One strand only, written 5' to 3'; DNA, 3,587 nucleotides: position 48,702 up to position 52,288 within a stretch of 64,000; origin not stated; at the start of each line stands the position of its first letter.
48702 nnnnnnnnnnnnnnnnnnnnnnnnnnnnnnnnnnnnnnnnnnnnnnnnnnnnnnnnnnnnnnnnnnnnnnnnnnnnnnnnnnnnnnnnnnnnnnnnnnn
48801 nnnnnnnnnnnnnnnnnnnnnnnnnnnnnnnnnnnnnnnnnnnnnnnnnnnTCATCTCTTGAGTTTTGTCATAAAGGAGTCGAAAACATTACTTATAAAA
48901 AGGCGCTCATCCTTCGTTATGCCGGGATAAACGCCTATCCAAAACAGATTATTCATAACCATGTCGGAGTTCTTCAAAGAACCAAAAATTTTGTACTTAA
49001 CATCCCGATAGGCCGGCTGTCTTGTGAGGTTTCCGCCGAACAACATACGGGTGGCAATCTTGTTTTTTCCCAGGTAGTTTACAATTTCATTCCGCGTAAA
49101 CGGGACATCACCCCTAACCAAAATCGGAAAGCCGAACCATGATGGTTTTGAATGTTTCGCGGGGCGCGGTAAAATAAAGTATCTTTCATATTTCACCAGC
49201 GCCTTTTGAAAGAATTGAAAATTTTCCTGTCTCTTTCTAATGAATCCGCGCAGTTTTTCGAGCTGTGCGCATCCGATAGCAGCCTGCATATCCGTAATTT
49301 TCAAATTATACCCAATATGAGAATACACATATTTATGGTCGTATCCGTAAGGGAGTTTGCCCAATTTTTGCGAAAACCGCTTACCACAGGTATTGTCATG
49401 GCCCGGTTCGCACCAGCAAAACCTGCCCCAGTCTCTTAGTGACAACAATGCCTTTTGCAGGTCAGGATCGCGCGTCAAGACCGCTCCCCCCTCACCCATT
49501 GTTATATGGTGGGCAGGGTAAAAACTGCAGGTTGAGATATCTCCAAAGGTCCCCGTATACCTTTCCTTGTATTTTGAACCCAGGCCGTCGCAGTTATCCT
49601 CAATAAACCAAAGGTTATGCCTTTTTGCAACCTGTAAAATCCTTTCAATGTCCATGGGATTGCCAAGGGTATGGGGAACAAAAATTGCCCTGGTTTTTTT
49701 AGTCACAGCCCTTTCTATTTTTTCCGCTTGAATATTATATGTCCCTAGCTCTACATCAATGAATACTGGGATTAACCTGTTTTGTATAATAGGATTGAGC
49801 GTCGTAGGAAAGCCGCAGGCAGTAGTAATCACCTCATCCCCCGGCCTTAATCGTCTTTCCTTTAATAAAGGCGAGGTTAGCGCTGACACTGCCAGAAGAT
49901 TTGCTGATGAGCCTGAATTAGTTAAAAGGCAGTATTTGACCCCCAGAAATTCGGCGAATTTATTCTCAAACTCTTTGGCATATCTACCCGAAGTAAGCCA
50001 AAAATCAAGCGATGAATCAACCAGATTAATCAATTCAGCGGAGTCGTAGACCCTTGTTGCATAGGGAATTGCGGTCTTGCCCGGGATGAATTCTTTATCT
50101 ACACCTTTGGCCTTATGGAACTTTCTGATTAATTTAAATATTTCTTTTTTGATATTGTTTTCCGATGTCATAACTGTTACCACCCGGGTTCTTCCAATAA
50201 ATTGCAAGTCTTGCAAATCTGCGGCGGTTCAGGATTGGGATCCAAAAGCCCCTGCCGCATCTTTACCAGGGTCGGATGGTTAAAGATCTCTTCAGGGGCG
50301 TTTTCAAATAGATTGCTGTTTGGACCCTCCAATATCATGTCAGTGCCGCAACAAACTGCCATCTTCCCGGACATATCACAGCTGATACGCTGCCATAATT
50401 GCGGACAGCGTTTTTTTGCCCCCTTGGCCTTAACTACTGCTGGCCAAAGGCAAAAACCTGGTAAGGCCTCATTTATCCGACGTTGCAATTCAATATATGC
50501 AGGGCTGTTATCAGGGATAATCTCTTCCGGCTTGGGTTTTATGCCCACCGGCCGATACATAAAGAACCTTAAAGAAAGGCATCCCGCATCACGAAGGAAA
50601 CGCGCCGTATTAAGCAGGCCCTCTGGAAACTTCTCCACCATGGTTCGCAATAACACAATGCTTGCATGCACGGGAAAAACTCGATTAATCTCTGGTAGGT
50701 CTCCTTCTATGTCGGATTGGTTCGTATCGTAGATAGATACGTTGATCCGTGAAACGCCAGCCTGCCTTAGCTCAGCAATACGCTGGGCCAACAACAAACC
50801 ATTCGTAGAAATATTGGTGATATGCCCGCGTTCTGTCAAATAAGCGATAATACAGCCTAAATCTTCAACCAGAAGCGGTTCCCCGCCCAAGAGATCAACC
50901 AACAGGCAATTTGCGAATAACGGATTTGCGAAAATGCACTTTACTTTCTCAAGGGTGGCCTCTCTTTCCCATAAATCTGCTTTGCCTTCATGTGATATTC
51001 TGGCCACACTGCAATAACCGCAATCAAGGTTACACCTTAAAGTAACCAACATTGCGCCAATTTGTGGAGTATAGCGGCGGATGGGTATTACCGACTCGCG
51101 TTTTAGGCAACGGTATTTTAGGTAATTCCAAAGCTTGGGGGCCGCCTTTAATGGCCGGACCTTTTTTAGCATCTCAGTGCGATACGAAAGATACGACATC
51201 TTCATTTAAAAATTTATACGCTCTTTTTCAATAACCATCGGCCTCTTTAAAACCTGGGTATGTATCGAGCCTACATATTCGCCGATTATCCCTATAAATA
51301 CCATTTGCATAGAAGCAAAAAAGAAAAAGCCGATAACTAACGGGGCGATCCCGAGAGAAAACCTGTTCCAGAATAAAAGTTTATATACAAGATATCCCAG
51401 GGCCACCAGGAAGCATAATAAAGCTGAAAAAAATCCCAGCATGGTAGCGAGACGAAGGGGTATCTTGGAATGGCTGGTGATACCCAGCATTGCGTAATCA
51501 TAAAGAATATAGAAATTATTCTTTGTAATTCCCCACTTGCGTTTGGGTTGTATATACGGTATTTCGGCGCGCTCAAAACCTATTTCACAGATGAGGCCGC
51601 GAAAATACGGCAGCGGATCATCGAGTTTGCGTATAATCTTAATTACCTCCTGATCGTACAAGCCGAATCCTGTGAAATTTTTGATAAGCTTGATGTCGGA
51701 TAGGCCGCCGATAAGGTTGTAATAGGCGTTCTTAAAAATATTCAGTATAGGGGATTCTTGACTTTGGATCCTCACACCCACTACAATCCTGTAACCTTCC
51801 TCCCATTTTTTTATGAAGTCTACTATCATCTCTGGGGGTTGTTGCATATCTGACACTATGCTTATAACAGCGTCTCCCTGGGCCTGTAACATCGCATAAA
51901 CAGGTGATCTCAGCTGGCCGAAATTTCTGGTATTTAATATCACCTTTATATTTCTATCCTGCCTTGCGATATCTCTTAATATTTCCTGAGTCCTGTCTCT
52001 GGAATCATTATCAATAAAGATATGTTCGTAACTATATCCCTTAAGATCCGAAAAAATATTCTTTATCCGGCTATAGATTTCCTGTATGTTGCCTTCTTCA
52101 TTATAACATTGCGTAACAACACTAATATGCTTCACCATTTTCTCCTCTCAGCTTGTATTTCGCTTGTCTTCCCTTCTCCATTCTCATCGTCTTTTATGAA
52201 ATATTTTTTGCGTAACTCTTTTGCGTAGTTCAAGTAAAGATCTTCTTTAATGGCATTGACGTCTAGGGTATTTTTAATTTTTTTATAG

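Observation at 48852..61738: CDP-3,6-dideoxyhexose pathway core (ddhA, ddhB, E1) with accessory branching and methylation enzymes; E3 reductase not in window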

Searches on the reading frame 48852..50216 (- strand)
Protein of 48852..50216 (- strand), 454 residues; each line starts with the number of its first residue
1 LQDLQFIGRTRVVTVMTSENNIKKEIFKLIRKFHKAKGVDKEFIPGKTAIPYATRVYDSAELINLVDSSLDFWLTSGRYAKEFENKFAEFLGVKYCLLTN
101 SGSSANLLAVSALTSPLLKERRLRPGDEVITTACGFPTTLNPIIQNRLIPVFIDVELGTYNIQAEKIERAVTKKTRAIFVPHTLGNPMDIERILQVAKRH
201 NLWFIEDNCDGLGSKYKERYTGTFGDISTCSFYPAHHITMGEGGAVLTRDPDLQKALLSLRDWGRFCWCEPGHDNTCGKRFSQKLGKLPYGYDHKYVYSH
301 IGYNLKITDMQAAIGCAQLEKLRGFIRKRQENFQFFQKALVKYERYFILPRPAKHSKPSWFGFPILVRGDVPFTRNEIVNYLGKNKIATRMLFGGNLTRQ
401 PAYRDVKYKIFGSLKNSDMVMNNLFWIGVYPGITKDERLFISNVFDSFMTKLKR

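Call 4: search_protein_families(library=pfam, proteins=[window:48852-50216:-])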
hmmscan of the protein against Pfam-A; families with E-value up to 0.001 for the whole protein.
window:48852-50216:- (454 aa): 4 families
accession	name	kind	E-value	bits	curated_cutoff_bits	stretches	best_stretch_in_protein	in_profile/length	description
PF01041.23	DegT_DnrJ_EryC1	-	6.7e-95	318.8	19.8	1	61-437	6-351/360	DegT/DnrJ/EryC1/StrS aminotransferase family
PF01053.26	Cys_Met_Meta_PP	-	2.5e-08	33.3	27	1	81-209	55-175/381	Cys/Met metabolism PLP-dependent enzyme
PF00266.25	Aminotran_5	-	0.00016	21.2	21.5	1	80-213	45-181/371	Aminotransferase class-V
PF01212.27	Beta_elim_lyase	-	0.00052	19.9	27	1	81-203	35-164/288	Beta-eliminating lyase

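Call 6: search_protein_families(library=ncbifam, proteins=[window:48852-50216:-], max_evalue=0.00001)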
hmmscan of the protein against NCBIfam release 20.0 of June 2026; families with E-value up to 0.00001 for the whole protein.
window:48852-50216:- (454 aa): 13 families
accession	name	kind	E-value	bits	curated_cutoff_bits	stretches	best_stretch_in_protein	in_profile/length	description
NF011936.0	PRK15407.1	equivalog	7.2e-212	703.8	423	1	17-451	4-438/440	lipopolysaccharide biosynthesis protein RfbH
TIGR03588.1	PseC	equivalog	9.8e-59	199.2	423.5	1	50-441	2-372/380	UDP-4-amino-4,6-dideoxy-N-acetyl-beta-L-altrosamine transaminase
TIGR04181.1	NHT_00031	hypoth_equivalog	1.9e-53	181.6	420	2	72-257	24-217/359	LegC family aminotransferase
NF008687.0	PRK11706.1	equivalog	3.7e-44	151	375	1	75-256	28-201/375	dTDP-4-amino-4,6-dideoxygalactose transaminase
TIGR02379.1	ECA_wecE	subfamily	9.5e-39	133.2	434.85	1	75-441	28-367/376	dTDP-4-amino-4,6-dideoxy-D-glucose transaminase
NF008658.2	PRK11658.1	equivalog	1.9e-38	132.1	631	1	51-437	6-365/379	UDP-4-amino-4-deoxy-L-arabinose aminotransferase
TIGR04427.1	PLP_DesI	equivalog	6.7e-31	107.8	650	1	57-264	29-228/390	dTDP-4-dehydro-6-deoxyglucose aminotransferase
NF004770.0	PRK06108.1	subfamily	3.8e-08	32.6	422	1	82-209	85-211/396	pyridoxal phosphate-dependent aminotransferase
TIGR01326.1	OAH_OAS_sulfhy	subfamily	4.5e-07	28.9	495.1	1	83-209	62-180/418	O-acetylhomoserine aminocarboxypropyltransferase/cysteine synthase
NF006096.0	PRK08248.1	equivalog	8.2e-07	28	726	1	83-217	69-193/431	homocysteine synthase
NF005817.0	PRK07683.1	equivalog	1.3e-06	27.4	575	1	123-208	110-201/387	aminotransferase A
NF004650.0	PRK05994.1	equivalog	5.6e-06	25.4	667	0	84-209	69-186/427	O-acetylhomoserine aminocarboxypropyltransferase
NF006003.0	PRK08133.1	equivalog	6.3e-06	25.1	522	0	81-209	69-189/396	O-succinylhomoserine sulfhydrylase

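Call 13: find_homologous_proteins(query=window:48852-50216:-)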
Query window:48852-50216:- (454 aa): 8000 proteins with E <= 0.001 among 8000 candidates; the best 120 are listed.
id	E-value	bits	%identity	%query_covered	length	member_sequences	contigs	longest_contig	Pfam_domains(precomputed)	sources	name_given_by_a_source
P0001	0.0e+0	1028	100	97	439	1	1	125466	PF01053.27,PF01041.24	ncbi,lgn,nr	ncbi:MAG: lipopolysaccharide biosynthesis protein RfbH [Candidatus Omnitrophica bacterium]|nr:lipopo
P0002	1.0e-224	764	72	96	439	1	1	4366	PF00266.26,PF01053.27,PF01041.24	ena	-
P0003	2.8e-223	760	72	97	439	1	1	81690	PF01053.27,PF01041.24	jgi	-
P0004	3.3e-222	756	72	97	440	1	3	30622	PF00266.26,PF01053.27,PF01041.24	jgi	jgi:CDP-4-dehydro-6-deoxyglucose reductase, E1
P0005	4.5e-222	756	72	95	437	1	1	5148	PF00155.28,PF00266.26,PF01053.27,PF01041.24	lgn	-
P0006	5.4e-222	755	72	95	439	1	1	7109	PF00266.26,PF01053.27,PF01041.24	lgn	-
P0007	1.2e-221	754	71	96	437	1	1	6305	PF00266.26,PF01053.27,PF01041.24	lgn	-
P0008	1.8e-221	754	70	97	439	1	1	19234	PF00266.26,PF01053.27,PF01041.24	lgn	-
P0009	2.1e-221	754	72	95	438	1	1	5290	PF00266.26,PF01212.28,PF01053.27,PF01041.24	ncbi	-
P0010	3.5e-221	753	72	96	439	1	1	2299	PF00155.28,PF00266.26,PF01212.28,PF01053.27,PF01041.24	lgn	-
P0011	7.4e-221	752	72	97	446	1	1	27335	PF00155.28,PF00266.26,PF01053.27,PF01041.24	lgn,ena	-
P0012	7.9e-221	752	70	96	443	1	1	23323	PF00266.26,PF01053.27,PF01041.24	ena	-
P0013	9.5e-221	751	72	96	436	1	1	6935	PF00266.26,PF01053.27,PF01041.24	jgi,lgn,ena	-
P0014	1.2e-220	751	70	95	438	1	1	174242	PF00266.26,PF01053.27,PF01041.24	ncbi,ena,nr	ncbi:MAG: lipopolysaccharide biosynthesis protein RfbH [Candidatus Gorgyraea atricola]|nr:lipopolysa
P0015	5.8e-220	749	72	97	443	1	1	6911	PF00155.28,PF00266.26,PF01212.28,PF01053.27,PF01041.24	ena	-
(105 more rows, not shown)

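Call 14: find_encoding_contigs(protein=P0001, flank=10000, max_places=4)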
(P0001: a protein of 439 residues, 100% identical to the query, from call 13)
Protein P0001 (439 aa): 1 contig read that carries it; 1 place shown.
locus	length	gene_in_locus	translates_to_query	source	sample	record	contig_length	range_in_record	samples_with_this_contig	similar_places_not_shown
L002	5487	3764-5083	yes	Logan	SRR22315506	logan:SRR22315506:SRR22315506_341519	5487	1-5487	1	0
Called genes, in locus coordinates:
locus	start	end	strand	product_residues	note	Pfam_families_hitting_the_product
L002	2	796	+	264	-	?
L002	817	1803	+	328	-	PF01370:Epimerase, PF04321:RmlD_sub_bind, PF16363:GDP_Man_Dehyd (faint)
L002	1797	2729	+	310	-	PF00535:Glycos_transf_2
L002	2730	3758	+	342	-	PF04055:Radical_SAM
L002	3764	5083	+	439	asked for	PF01041:DegT_DnrJ_EryC1, PF01053:Cys_Met_Meta_PP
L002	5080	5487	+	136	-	?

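Call 15: search_solved_structures(query=window:48852-50216:-, show_alignments=1, max_evalue=1e-20)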
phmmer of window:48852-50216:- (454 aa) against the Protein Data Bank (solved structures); distinct sequences matched with E-value up to 1e-20: 46.
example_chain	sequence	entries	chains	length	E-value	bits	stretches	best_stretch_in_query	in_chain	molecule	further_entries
3bcx_A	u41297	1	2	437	1.4e-162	544.7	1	18-449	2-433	CDP-6-deoxy-L-threo-D-glycero-4-hexulose-3-dehydrase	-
3bb8_A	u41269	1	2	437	2.5e-161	540.6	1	18-449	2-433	CDP-4-keto-6-deoxy-D-glucose-3-dehydrase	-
2gms_A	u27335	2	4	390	1.3e-55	192.2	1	51-430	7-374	Putative pyridoxamine 5-phosphate-dependent dehydrase, Wbdk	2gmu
3b8x_A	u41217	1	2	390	1.1e-54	189.1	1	51-430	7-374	Pyridoxamine 5-phosphate-dependent dehydrase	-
2r0t_A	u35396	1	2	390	1.7e-54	188.4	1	51-430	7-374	Pyridoxamine 5-phosphate-dependent dehydrase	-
3gr9_A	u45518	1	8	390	3.5e-54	187.4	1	51-430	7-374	ColD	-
9wvy_A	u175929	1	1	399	1.1e-53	185.7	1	48-406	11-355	Putative NDP-4-keto-6-deoxyglucose-3-dehydratase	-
7b0m_AAA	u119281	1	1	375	6.6e-45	156.8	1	64-250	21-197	Sugar aminotransferase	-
7b0d_A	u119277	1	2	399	7.7e-42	146.7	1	72-265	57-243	Glutamine--scyllo-inositol transaminase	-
3bn1_A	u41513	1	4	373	6.9e-41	143.6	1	71-264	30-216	Perosamine synthetase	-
3dr7_A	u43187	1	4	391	8.2e-41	143.3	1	71-264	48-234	Putative perosamine synthetase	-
3dr4_A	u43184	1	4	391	1.1e-40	142.9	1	71-264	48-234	Putative perosamine synthetase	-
3frk_A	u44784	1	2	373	4.3e-40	141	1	73-264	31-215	QdtB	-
2c7t_A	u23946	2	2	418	1.6e-35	125.9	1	72-364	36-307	GLUTAMINE-2-DEOXY-SCYLLO-INOSOSE AMINOTRANSFERASE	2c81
5w71_A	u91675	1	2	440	1.9e-35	125.6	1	72-364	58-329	L-glutamine:2-deoxy-scyllo-inosose aminotransferase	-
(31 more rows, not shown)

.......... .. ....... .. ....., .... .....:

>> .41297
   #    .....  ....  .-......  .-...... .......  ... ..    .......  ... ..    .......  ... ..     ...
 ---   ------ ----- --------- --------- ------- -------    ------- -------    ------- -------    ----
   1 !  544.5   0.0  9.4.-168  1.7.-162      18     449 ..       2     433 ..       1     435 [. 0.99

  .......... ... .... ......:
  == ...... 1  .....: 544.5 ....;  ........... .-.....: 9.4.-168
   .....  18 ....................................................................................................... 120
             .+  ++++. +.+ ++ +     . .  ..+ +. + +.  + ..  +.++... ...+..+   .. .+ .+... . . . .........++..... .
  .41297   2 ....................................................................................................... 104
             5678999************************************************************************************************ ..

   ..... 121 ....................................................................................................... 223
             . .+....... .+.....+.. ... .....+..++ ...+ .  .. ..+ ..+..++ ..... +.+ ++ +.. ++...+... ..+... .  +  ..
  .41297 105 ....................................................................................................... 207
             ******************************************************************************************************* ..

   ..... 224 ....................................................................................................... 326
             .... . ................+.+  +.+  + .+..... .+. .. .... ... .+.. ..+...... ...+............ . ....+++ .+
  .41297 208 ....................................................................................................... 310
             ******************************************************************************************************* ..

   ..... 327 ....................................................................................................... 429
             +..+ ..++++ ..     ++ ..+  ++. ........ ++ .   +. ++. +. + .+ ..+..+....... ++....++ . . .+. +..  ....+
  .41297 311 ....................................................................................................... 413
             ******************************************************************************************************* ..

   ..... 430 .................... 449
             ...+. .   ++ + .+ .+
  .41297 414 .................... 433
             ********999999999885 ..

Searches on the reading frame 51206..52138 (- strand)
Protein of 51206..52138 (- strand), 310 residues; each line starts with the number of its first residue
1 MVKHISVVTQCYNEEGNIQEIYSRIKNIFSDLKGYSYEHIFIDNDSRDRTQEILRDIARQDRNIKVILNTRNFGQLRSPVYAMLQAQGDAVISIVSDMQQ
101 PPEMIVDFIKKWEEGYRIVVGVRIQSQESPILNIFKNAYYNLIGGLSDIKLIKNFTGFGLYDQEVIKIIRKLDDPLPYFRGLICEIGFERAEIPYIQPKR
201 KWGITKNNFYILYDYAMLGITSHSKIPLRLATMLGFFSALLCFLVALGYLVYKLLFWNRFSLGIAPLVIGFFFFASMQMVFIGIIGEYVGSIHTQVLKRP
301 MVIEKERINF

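Call 4: search_protein_families(library=pfam, proteins=[window:51206-52138:-])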
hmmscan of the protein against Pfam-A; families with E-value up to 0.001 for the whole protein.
window:51206-52138:- (310 aa): 1 family
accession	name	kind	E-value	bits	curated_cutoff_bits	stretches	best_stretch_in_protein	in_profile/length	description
PF00535.33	Glycos_transf_2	-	1.3e-21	77.7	23.3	1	6-132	1-124/168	Glycosyl transferase family 2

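Call 6: search_protein_families(library=ncbifam, proteins=[window:51206-52138:-], max_evalue=0.00001)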
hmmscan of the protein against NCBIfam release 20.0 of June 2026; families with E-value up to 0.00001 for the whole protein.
window:51206-52138:- (310 aa): 7 families
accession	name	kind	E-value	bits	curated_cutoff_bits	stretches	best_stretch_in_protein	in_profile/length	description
NF047588.1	GlcsyltransPgfSStrep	equivalog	3.7e-55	187.3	500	1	5-304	3-302/308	glycosyltransferase PgfS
NF007986.1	PRK10714.1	equivalog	1.9e-34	119.1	529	1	2-302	5-306/316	undecaprenyl-phosphate 4-deoxy-4-formamido-L-arabinose transferase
TIGR03937.1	PgaC_IcaA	equivalog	7e-11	41.7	422.3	1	3-102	45-140/407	poly-beta-1,6-N-acetyl-D-glucosamine synthase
NF047683.1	TeichurnBiosyTuaG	equivalog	9.3e-08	32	400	1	4-103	7-102/252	teichuronic acid biosynthesis protein TuaG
NF041875.1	EPS_EpsD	equivalog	1.1e-07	31.6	370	1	5-129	1-121/325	exopolysaccharide biosynthesis glycosyltransferase EpsD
NF041391.1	DPhHxTase_Halo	equivalog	5.1e-07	28.9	375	1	11-170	3-154/213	dolichyl-phosphate hexose transferase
NF050050.1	ProtGlycPglI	equivalog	3.9e-06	26.5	500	1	4-129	3-125/306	GalNAc(5)-diNAcBac-PP-undecaprenol beta-1,3-glucosyltransferase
